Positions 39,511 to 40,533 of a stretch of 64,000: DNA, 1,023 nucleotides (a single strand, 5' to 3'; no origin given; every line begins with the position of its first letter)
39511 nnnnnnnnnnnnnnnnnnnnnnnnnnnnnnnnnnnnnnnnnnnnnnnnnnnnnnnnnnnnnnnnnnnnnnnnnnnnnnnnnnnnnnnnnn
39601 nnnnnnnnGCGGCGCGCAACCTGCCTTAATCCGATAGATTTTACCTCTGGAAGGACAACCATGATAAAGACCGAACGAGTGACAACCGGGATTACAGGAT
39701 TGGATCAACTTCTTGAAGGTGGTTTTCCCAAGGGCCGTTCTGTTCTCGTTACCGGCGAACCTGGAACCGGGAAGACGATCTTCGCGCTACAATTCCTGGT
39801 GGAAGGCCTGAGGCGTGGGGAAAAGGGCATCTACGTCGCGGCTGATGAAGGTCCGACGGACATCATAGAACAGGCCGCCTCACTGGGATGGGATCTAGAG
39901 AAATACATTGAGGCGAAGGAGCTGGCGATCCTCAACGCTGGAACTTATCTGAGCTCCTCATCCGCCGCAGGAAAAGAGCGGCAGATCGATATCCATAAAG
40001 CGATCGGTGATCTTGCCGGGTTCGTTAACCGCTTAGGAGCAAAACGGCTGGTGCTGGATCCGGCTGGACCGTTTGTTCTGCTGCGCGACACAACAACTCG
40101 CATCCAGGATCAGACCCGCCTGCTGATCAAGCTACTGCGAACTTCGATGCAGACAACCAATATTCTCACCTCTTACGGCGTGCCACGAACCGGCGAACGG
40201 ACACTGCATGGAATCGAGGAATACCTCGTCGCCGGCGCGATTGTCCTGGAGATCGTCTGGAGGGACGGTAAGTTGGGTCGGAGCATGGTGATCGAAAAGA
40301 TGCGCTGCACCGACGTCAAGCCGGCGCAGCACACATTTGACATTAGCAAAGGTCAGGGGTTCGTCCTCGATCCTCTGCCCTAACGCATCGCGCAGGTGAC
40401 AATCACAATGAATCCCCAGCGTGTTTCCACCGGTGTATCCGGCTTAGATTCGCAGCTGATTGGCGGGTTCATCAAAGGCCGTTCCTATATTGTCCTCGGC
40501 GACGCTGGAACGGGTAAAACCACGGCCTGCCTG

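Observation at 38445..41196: Three-gene module: coiled-coil protein plus two paralogous single-domain KaiC-like ATPases ('split KaiC'), directly upstream of clpB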

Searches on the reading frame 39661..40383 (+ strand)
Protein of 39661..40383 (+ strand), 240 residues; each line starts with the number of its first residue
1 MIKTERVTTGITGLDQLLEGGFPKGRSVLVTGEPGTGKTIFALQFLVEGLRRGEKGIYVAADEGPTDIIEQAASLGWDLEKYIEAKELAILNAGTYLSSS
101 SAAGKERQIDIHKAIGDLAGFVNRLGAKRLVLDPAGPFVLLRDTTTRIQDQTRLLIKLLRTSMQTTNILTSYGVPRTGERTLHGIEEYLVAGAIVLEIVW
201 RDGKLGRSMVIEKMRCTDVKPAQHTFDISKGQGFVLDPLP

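Call 3: search_protein_families(library=pfam, proteins=[window:39661-40383:+], max_evalue=0.1)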
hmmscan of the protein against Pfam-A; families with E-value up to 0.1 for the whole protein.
window:39661-40383:+ (240 aa): 19 families
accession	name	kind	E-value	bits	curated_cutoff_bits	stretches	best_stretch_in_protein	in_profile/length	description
PF06745.19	ATPase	-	3.1e-61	207.2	26.6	1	7-234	1-224/231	KaiC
PF13191.12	AAA_16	-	1.9e-06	28.9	32.6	1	14-169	12-165/167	AAA ATPase domain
PF14417.12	MEDS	-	6.3e-06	26.6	29.8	1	42-112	17-87/161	MEDS: MEthanogen/methylotroph, DcmR Sensory domain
PF13481.12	AAA_25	-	8.7e-06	25.9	27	1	7-64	15-83/195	AAA domain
PF00154.27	RecA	-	8.7e-06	25.8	27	1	4-82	30-107/262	recA bacterial DNA recombination protein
PF07088.17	GvpD_P-loop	-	1.2e-05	25.7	24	1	24-62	9-46/189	GvpD gas vesicle protein, P-loop domain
PF09848.15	SLFN-g3_helicase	-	0.00033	20.5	24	1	28-73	4-51/354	Schlafen group 3, DNA/RNA helicase domain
PF05625.17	PAXNEB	-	0.00072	19.1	28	1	7-71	19-84/366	PAXNEB protein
PF03796.21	DnaB_C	-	0.001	18.9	27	1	7-49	2-43/255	DnaB-like helicase C terminal domain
PF20720.3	nSTAND3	-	0.0016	18.6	27.2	1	26-59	18-51/155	Novel STAND NTPase 3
PF01695.23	IstB_IS21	-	0.0022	18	24.1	1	27-63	94-130/238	IstB-like ATP binding protein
PF25199.1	nSTAND_NTPase5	-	0.0038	17.5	34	0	24-64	40-81/145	Novel STAND NTPase 5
PF13401.12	AAA_22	-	0.006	17.3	27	1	26-71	6-53/130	AAA domain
PF13479.12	AAA_24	-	0.0083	16.4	27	1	25-64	2-33/195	AAA domain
PF08423.17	Rad51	-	0.0094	15.7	22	1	6-44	7-45/244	Rad51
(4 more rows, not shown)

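Call 4: search_protein_families(library=ncbifam, proteins=[window:39661-40383:+], max_evalue=0.1)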
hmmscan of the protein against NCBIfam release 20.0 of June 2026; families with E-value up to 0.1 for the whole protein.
window:39661-40383:+ (240 aa): 32 families (the best 25 are shown)
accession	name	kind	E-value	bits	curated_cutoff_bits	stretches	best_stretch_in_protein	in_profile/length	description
NF006799.0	PRK09302.1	equivalog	7.5e-43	146.8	408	1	4-238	10-240/515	circadian clock protein KaiC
TIGR03881.1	KaiC_arch_4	hypoth_equivalog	4.2e-42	144.4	247.8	1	5-237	1-229/231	KaiC domain-containing protein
TIGR03877.1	thermo_KaiC_1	hypoth_equivalog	1.1e-36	126.5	307.25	1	5-234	2-230/238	KaiC domain-containing protein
TIGR03880.1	KaiC_arch_3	hypoth_equivalog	8e-34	117.1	249.45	1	10-228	1-210/224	KaiC domain-containing protein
TIGR02655.1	circ_KaiC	equivalog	3.9e-29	101.7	546.25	1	6-230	2-223/484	circadian clock protein KaiC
NF052589.1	ArlH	equivalog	1.7e-11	44.3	215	1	14-107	9-102/229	archaellum protein ArlH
NF004723.0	PRK06067.1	subfamily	3.7e-11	43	194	1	4-91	13-100/243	flagellar accessory protein FlaH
TIGR00416.1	sms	equivalog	8.3e-09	34.7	403.05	1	4-92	73-155/454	DNA repair protein RadA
NF006320.0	PRK08533.1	equivalog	1e-08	35.1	215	1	14-91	13-90/230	flagellar accessory protein FlaH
NF006861.0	PRK09361.1-1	equivalog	1.2e-07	31.5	278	1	5-144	3-131/235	DNA repair and recombination protein RadB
NF004629.0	PRK05973.1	equivalog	5.2e-07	28.9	156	1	22-88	61-127/237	DNA helicase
TIGR02012.1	tigrfam_recA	equivalog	3.3e-06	26.6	325.3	1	4-81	33-109/321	recombinase RecA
TIGR02237.1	recomb_radB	equivalog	3.3e-05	23.9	172.4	1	14-61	1-48/210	DNA repair and recombination protein RadB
TIGR03878.1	thermo_KaiC_2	hypoth_equivalog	4.3e-05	23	232.2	1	20-76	31-91/259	KaiC domain-containing protein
NF045863.1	glide_MMOB1660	exception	0.00044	19.3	600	1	6-73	122-187/515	MMOB1660 family gliding motility ATPase complex subunit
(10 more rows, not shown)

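Call 6: search_protein_families(library=padloc, proteins=[window:39661-40383:+], max_evalue=0.01)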
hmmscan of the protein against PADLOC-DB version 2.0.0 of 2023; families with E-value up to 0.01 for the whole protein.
window:39661-40383:+ (240 aa): 2 families
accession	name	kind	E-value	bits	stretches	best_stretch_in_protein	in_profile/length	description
PDLC04140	mad8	-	4.8e-06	24.3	1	22-77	24-76/314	mads_8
PDLC02195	IetA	-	0.0017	15.7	1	13-43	125-155/395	-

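Call 8: find_encoding_contigs(protein=window:39661-40383:+, flank=10000, max_places=6)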
Protein window:39661-40383:+ (240 aa): 1 contig read that carries it; 1 place shown.
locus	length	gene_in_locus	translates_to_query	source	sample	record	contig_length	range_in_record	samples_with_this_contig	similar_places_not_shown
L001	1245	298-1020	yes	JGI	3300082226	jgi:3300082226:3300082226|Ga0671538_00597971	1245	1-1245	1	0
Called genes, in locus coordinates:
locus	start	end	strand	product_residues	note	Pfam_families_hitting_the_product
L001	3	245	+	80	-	?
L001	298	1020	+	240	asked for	PF00154:RecA_N (faint), PF06745:ATPase, PF13481:AAA_25 (weak), PF07088:GvpD_P-loop (faint), PF13191:AAA_16 (weak), PF14417:MEDS (weak)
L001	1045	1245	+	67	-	?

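Call 9: find_homologous_proteins(query=window:39661-40383:+)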
Query window:39661-40383:+ (240 aa): 1178 proteins with E <= 0.001 among 2118 candidates; the best 120 are listed.
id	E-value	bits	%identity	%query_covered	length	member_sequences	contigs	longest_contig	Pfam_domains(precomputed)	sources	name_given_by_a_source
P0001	5.5e-145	499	96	100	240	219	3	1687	PF06745.20,PF07088.17,PF14417.13,PF13481.13,PF13191.13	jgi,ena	jgi:circadian clock protein KaiC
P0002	2.3e-144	497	95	100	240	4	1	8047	PF06745.20,PF07088.17,PF14417.13,PF13481.13,PF13191.13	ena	-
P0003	5.3e-142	489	93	100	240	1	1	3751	PF06745.20,PF07088.17,PF00154.28,PF13481.13,PF13191.13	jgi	jgi:circadian clock protein KaiC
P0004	7.2e-142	489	93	100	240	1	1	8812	PF06745.20,PF07088.17,PF00154.28,PF13481.13,PF13191.13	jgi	jgi:circadian clock protein KaiC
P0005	4.0e-141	486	93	100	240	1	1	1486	PF06745.20,PF07088.17,PF14417.13,PF00154.28,PF13481.13,PF13191.13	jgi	jgi:circadian clock protein KaiC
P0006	1.2e-134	465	87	100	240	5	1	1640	PF06745.20,PF07088.17,PF00154.28,PF13481.13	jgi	jgi:KaiC/GvpD/RAD55 family RecA-like ATPase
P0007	9.2e-134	462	88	100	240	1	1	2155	PF06745.20,PF07088.17,PF14417.13,PF13481.13,PF13191.13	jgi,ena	jgi:circadian clock protein KaiC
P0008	1.6e-133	461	88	100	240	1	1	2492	PF06745.20,PF07088.17,PF14417.13,PF13481.13,PF13191.13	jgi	-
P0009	7.7e-131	453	86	100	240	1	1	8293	PF06745.20,PF07088.17,PF13481.13,PF13191.13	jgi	jgi:circadian clock protein KaiC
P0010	5.4e-130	450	87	100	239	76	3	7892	PF06745.20,PF13481.13,PF13191.13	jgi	jgi:circadian clock protein KaiC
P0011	6.9e-130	450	85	100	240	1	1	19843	PF06745.20,PF07088.17,PF14417.13,PF13481.13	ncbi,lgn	ncbi:MAG: ATPase domain-containing protein [Candidatus Binatia bacterium]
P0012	3.0e-129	447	85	100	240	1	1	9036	PF06745.20,PF14417.13,PF13481.13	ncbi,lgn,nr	ncbi:MAG: hypothetical protein GEU77_18335 [Deltaproteobacteria bacterium]|nr:hypothetical protein [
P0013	5.9e-129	446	85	100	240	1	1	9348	PF06745.20,PF14417.13,PF13481.13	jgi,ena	-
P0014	7.1e-129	446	84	100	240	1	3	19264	PF06745.20,PF14417.13,PF23442.2,PF13481.13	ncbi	-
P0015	8.7e-129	446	85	100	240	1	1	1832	PF06745.20,PF14417.13,PF23442.2,PF13481.13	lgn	-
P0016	9.1e-129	446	83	100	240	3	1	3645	PF06745.20,PF00154.28,PF13481.13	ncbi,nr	ncbi:MAG TPA: ATPase domain-containing protein [Candidatus Binatia bacterium]|nr:ATPase domain-conta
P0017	2.0e-128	445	84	100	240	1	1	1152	PF06745.20,PF14417.13,PF13481.13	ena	-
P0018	2.5e-127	441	83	100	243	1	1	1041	PF06745.20,PF14417.13,PF23442.2,PF00154.28,PF13481.13,PF13191.13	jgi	jgi:circadian clock protein KaiC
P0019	3.7e-127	441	85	100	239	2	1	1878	PF06745.20,PF14417.13,PF13481.13,PF13191.13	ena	-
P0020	7.7e-127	440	81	100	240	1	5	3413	PF06745.20,PF07088.17,PF00154.28,PF13481.13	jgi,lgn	jgi:circadian clock protein KaiC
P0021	8.7e-127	439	83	100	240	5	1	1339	PF06745.20,PF07088.17,PF14417.13,PF13481.13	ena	-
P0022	1.2e-126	439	81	100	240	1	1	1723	PF06745.20,PF07088.17,PF00154.28,PF13481.13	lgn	-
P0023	1.3e-126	439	81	100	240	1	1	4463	PF06745.20,PF07088.17,PF00154.28,PF13481.13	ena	-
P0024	1.4e-126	439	81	100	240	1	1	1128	PF06745.20,PF00154.28,PF13481.13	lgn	-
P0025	1.9e-126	438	82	100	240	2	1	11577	PF06745.20,PF23442.2,PF13481.13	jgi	jgi:circadian clock protein KaiC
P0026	2.0e-126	438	81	100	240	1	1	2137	PF06745.20,PF07088.17,PF00154.28,PF13481.13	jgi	jgi:circadian clock protein KaiC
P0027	2.4e-126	438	81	100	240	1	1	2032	PF06745.20,PF07088.17,PF00154.28,PF13481.13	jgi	jgi:circadian clock protein KaiC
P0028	3.2e-126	438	82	99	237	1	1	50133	PF06745.20,PF00154.28,PF13481.13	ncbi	-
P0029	5.1e-126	437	82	99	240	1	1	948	PF06745.20,PF07088.17,PF13481.13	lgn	-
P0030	8.3e-126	436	82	100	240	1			PF06745.20,PF07088.17,PF13481.13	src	-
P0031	8.5e-126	436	80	100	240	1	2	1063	PF06745.20,PF07088.17,PF00154.28,PF13481.13,PF13191.13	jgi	jgi:circadian clock protein KaiC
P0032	8.7e-126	436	80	100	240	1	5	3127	PF06745.20,PF07088.17,PF00154.28,PF13481.13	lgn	-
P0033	1.2e-125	436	82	99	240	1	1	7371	PF06745.20,PF07088.17,PF14417.13,PF13481.13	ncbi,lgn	ncbi:MAG: RAD55 family ATPase [Deltaproteobacteria bacterium]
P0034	1.3e-125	436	82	98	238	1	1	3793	PF06745.20,PF07088.17,PF14417.13,PF00154.28,PF13481.13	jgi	jgi:circadian clock protein KaiC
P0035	1.7e-125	435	81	100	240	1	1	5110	PF06745.20,PF07088.17,PF14417.13,PF00154.28,PF13481.13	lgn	-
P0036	1.8e-125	435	81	100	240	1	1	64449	PF06745.20,PF07088.17,PF23442.2,PF00154.28,PF13481.13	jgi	jgi:circadian clock protein KaiC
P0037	2.0e-125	435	82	98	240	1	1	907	PF06745.20,PF07088.17,PF00154.28,PF13481.13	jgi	-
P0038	2.1e-125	435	82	99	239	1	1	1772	PF06745.20,PF07088.17,PF14417.13,PF23442.2,PF00154.28,PF13481.13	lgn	-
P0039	2.2e-125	435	80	100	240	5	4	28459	PF06745.20,PF07088.17,PF14417.13,PF13481.13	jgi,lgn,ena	-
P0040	2.6e-125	435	81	100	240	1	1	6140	PF06745.20,PF07088.17,PF00154.28,PF13481.13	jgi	-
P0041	3.3e-125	434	80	100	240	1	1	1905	PF06745.20,PF07088.17,PF14417.13,PF00154.28,PF13481.13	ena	-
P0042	3.4e-125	434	81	100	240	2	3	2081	PF06745.20,PF07088.17,PF14417.13,PF00154.28,PF13481.13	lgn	-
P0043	4.5e-125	434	81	100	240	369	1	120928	PF06745.20,PF07088.17,PF13481.13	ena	-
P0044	4.8e-125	434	82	99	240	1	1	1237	PF06745.20,PF07088.17,PF14417.13,PF23442.2,PF13481.13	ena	-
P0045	5.1e-125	434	82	99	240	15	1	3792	PF06745.20,PF07088.17,PF14417.13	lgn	-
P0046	5.2e-125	434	82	98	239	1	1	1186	PF06745.20,PF00154.28,PF13481.13,PF13191.13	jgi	jgi:circadian clock protein KaiC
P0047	6.8e-125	433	82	100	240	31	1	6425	PF06745.20,PF13481.13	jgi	jgi:circadian clock protein KaiC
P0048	7.5e-125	433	81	99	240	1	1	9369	PF06745.20,PF13481.13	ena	-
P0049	8.7e-125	433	82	98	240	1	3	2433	PF06745.20,PF07088.17,PF14417.13,PF00154.28,PF13481.13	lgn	-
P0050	8.8e-125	433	81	100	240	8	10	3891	PF06745.20,PF14417.13,PF13481.13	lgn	-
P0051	1.1e-124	433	81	99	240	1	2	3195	PF06745.20,PF07088.17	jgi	jgi:circadian clock protein KaiC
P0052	1.1e-124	432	82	98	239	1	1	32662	PF06745.20,PF07088.17,PF13481.13,PF13191.13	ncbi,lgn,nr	ncbi:MAG TPA: ATPase domain-containing protein [Candidatus Binatia bacterium]|nr:ATPase domain-conta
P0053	1.3e-124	432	81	99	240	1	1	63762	PF06745.20,PF07088.17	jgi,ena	-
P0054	1.3e-124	432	81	99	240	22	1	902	PF06745.20,PF07088.17,PF14417.13,PF13481.13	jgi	jgi:circadian clock protein KaiC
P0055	1.4e-124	432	80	100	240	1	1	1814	PF06745.20,PF07088.17,PF13481.13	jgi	jgi:circadian clock protein KaiC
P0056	1.6e-124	432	80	100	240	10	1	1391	PF06745.20,PF07088.17,PF14417.13,PF13481.13,PF13191.13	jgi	jgi:circadian clock protein KaiC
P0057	1.7e-124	432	82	99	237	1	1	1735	PF06745.20,PF00154.28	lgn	-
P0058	1.8e-124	432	82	99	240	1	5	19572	PF06745.20,PF07088.17,PF14417.13,PF13481.13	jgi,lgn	jgi:circadian clock protein KaiC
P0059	3.0e-124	431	81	98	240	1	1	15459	PF06745.20,PF14417.13,PF13481.13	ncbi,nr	ncbi:MAG TPA: ATPase domain-containing protein [Candidatus Udaeobacter sp.]|nr:ATPase domain-contain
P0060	3.2e-124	431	81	98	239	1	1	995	PF06745.20,PF07088.17,PF13481.13,PF13191.13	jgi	jgi:circadian clock protein KaiC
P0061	3.6e-124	431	81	98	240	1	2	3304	PF06745.20,PF13481.13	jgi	jgi:circadian clock protein KaiC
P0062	3.6e-124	431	80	100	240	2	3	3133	PF06745.20,PF07088.17,PF13481.13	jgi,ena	jgi:circadian clock protein KaiC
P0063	3.8e-124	431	82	100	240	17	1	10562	PF06745.20,PF13481.13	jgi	-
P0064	4.4e-124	431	81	98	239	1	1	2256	PF06745.20,PF07088.17,PF13481.13,PF13191.13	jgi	jgi:circadian clock protein KaiC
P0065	4.9e-124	430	80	100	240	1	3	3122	PF06745.20,PF14417.13,PF13481.13,PF13191.13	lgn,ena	-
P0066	8.1e-124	430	82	98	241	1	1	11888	PF06745.20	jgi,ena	jgi:circadian clock protein KaiC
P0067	1.4e-123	429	81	99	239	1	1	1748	PF06745.20,PF07088.17,PF23442.2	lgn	-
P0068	1.9e-123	428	81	99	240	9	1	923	PF06745.20,PF07088.17,PF14417.13,PF13481.13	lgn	-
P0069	2.0e-123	428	81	100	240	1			PF06745.20,PF00154.28,PF13481.13,PF13191.13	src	-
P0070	2.1e-123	428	81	98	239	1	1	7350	PF06745.20,PF07088.17,PF14417.13,PF13481.13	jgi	jgi:circadian clock protein KaiC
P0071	2.3e-123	428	81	98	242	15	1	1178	PF06745.20,PF07088.17,PF14417.13,PF00154.28,PF13481.13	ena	-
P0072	3.1e-123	428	81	99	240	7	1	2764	PF06745.20,PF07088.17,PF23442.2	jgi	jgi:KaiC/GvpD/RAD55 family RecA-like ATPase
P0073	3.3e-123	428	81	98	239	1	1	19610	PF06745.20,PF07088.17,PF14417.13,PF00154.28,PF13481.13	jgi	jgi:circadian clock protein KaiC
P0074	3.4e-123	428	83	97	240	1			PF06745.20,PF14417.13,PF00154.28,PF13481.13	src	-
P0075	3.8e-123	427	79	100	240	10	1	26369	PF06745.20,PF14417.13,PF13481.13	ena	-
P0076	3.9e-123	427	79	100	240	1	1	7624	PF06745.20,PF07088.17,PF14417.13,PF13481.13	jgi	jgi:circadian clock protein KaiC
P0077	4.4e-123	427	81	98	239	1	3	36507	PF06745.20,PF07088.17,PF13481.13,PF13191.13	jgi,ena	jgi:circadian clock protein KaiC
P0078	4.5e-123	427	80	100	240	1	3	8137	PF06745.20,PF07088.17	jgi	jgi:circadian clock protein KaiC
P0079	5.7e-123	427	81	98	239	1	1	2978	PF06745.20,PF00154.28,PF13481.13,PF13191.13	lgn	-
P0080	6.4e-123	427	82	98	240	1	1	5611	PF06745.20,PF07088.17,PF14417.13,PF13481.13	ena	-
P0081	1.2e-122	426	81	98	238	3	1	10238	PF06745.20,PF13481.13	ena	-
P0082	1.4e-122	426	79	100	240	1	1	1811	PF06745.20,PF14417.13,PF13481.13,PF13191.13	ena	-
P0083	2.8e-122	425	82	98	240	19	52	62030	PF06745.20,PF07088.17,PF14417.13,PF13481.13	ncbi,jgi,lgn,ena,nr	ncbi:MAG: hypothetical protein E6J54_21930 [Deltaproteobacteria bacterium]|jgi:circadian clock prote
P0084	3.1e-122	424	81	98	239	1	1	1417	PF06745.20,PF14417.13,PF00154.28,PF13481.13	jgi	jgi:circadian clock protein KaiC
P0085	3.6e-122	424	80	98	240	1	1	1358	PF06745.20,PF13481.13,PF13191.13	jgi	jgi:circadian clock protein KaiC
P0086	4.0e-122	424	80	100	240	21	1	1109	PF06745.20,PF07088.17,PF00154.28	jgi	jgi:circadian clock protein KaiC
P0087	5.2e-122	424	79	100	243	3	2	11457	PF06745.20,PF07088.17,PF00154.28,PF13481.13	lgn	-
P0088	5.6e-122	424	81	98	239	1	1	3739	PF06745.20,PF07088.17,PF14417.13,PF13481.13,PF13191.13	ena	-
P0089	7.2e-122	423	79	100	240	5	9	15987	PF06745.20,PF07088.17,PF00154.28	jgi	jgi:circadian clock protein KaiC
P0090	8.4e-122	423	80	99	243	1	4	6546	PF06745.20,PF07088.17,PF23442.2,PF00154.28,PF13481.13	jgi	jgi:circadian clock protein KaiC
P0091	1.1e-121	423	80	99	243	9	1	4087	PF06745.20,PF00154.28,PF13481.13,PF13191.13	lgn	-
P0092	1.8e-121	422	81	99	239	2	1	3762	PF06745.20,PF23442.2,PF00154.28,PF13481.13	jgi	jgi:circadian clock protein KaiC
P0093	3.0e-121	421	80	98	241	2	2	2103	PF06745.20,PF07088.17,PF13481.13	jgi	jgi:circadian clock protein KaiC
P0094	4.0e-121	421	79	99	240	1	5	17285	PF06745.20,PF07088.17,PF00154.28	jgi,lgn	jgi:circadian clock protein KaiC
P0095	5.8e-121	420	81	98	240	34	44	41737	PF06745.20,PF13481.13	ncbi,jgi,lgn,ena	-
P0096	7.9e-121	420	80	100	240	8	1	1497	PF06745.20,PF07088.17,PF14417.13,PF00154.28,PF13481.13,PF13191.13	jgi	jgi:circadian clock protein KaiC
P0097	1.7e-120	419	78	99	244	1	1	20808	PF06745.20,PF07088.17,PF23442.2,PF09848.16,PF00154.28,PF13481.13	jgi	jgi:circadian clock protein KaiC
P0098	1.8e-120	419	81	98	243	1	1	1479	PF06745.20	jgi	jgi:circadian clock protein KaiC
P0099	2.3e-120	418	78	99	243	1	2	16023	PF06745.20,PF23442.2,PF09848.16,PF00154.28,PF13481.13,PF13191.13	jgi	jgi:circadian clock protein KaiC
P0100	3.2e-120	418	82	98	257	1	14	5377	PF06745.20,PF05625.18,PF09848.16,PF00154.28,PF13481.13,PF13191.13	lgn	-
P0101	3.7e-120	418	78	99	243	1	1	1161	PF06745.20,PF07088.17,PF14417.13,PF23442.2,PF13481.13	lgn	-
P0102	4.0e-120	418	78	99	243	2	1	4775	PF06745.20,PF07088.17,PF23442.2,PF09848.16,PF00154.28,PF13481.13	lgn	-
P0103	4.1e-120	418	78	100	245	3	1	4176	PF06745.20,PF07088.17,PF23442.2,PF09848.16,PF13481.13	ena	-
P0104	4.7e-120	417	78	99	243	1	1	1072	PF06745.20,PF14417.13,PF00154.28,PF13481.13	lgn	-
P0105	5.0e-120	417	77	99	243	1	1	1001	PF06745.20,PF07088.17,PF23442.2,PF09848.16,PF00154.28,PF13481.13,PF13191.13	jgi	jgi:circadian clock protein KaiC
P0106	5.2e-120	417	78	100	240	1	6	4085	PF06745.20,PF14417.13,PF05625.18,PF23442.2,PF09848.16,PF00154.28,PF13481.13,PF13191.13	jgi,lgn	jgi:circadian clock protein KaiC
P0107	7.8e-120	417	78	98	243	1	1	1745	PF06745.20,PF07088.17,PF23442.2,PF09848.16,PF00154.28,PF13481.13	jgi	jgi:circadian clock protein KaiC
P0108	8.1e-120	417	78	100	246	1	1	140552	PF06745.20,PF13481.13,PF13191.13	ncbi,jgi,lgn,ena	-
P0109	8.6e-120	416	78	98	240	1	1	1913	PF06745.20,PF14417.13,PF23442.2,PF09848.16,PF00154.28,PF13481.13,PF13191.13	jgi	jgi:circadian clock protein KaiC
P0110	1.1e-119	416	77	99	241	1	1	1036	PF06745.20,PF07088.17,PF00154.28,PF13481.13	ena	-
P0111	1.2e-119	416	78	99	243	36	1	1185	PF06745.20,PF14417.13,PF23442.2,PF09848.16,PF00154.28,PF13481.13,PF13191.13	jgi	jgi:circadian clock protein KaiC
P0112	1.8e-119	415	78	99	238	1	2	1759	PF06745.20,PF00154.28,PF13481.13,PF13191.13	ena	-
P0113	2.8e-119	415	78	100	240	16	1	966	PF06745.20,PF09848.16,PF00154.28,PF13481.13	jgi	jgi:circadian clock protein KaiC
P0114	2.9e-119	415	78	100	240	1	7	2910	PF06745.20,PF13481.13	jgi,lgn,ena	-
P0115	3.7e-119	414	78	100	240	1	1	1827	PF06745.20,PF07088.17,PF13481.13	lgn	-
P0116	4.1e-119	414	78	100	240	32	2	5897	PF06745.20,PF07088.17,PF00154.28,PF13481.13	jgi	-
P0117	4.5e-119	414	76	100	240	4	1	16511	PF06745.20,PF07088.17,PF14417.13,PF00154.28,PF13481.13,PF13191.13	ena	-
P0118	4.5e-119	414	78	99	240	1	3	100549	PF06745.20,PF07088.17,PF14417.13,PF23442.2,PF00154.28,PF13481.13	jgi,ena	jgi:circadian clock protein KaiC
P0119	4.8e-119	414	77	98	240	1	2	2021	PF06745.20,PF07088.17,PF14417.13,PF23442.2,PF00154.28,PF13481.13,PF13191.13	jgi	jgi:circadian clock protein KaiC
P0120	4.8e-119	414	78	100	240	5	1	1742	PF06745.20,PF05625.18,PF09848.16,PF00154.28,PF13481.13,PF13191.13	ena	-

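Call 10: find_encoding_contigs(protein=P0108, flank=8000, max_places=2)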
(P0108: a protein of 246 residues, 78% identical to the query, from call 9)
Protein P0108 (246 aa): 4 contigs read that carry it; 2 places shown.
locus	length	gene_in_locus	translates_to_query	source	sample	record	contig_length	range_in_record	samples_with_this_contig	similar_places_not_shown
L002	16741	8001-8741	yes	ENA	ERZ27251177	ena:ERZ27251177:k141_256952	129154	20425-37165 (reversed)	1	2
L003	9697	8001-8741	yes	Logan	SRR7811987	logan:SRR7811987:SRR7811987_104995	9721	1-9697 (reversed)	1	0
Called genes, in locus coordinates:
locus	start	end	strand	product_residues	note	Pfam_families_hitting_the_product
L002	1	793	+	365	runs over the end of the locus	PF04909:Amidohydro_2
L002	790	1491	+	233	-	PF17645:Amdase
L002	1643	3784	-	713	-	PF23139:OB_YrrC, PF14520:HHH_5 (weak), PF14490:HHH_RecD2, PF02562:PhoH (faint), PF13604:AAA_30, PF13245:AAA_19, PF18335:SH3_13, PF13538:UvrD_C_2, +3 more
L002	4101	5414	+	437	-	PF01595:CNNM, PF00571:CBS (weak), PF03471:CorC_HlyC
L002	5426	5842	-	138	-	PF00903:Glyoxalase, PF13669:Glyoxalase_4 (weak)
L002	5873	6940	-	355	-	PF00155:Aminotran_1_2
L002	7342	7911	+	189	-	-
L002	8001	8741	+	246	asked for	PF06745:ATPase, PF13481:AAA_25 (weak), PF13191:AAA_16 (weak)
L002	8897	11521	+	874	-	PF02861:Clp_N, PF23569:NBD_SMAX1, PF00004:AAA, PF17871:AAA_lid_9, PF07724:AAA_2, PF00004:AAA, PF07728:AAA_5, PF10431:ClpB_D2-small, +6 more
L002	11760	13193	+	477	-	PF07690:MFS_1, PF05977:MFS_3 (weak), PF00083:Sugar_tr, PF13347:MFS_2 (weak)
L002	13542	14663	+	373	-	PF00817:IMS, PF11799:IMS_C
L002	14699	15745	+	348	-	PF01208:URO-D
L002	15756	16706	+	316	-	PF00762:Ferrochelatase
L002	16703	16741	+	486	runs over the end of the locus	PF01266:DAO, PF01593:Amino_oxidase, PF05834:Lycopene_cycl (faint), PF13450:NAD_binding_8, PF13454:NAD_binding_9 (faint)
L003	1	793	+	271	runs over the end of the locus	?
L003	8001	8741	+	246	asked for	PF06745:ATPase, PF13481:AAA_25 (weak), PF13191:AAA_16 (weak)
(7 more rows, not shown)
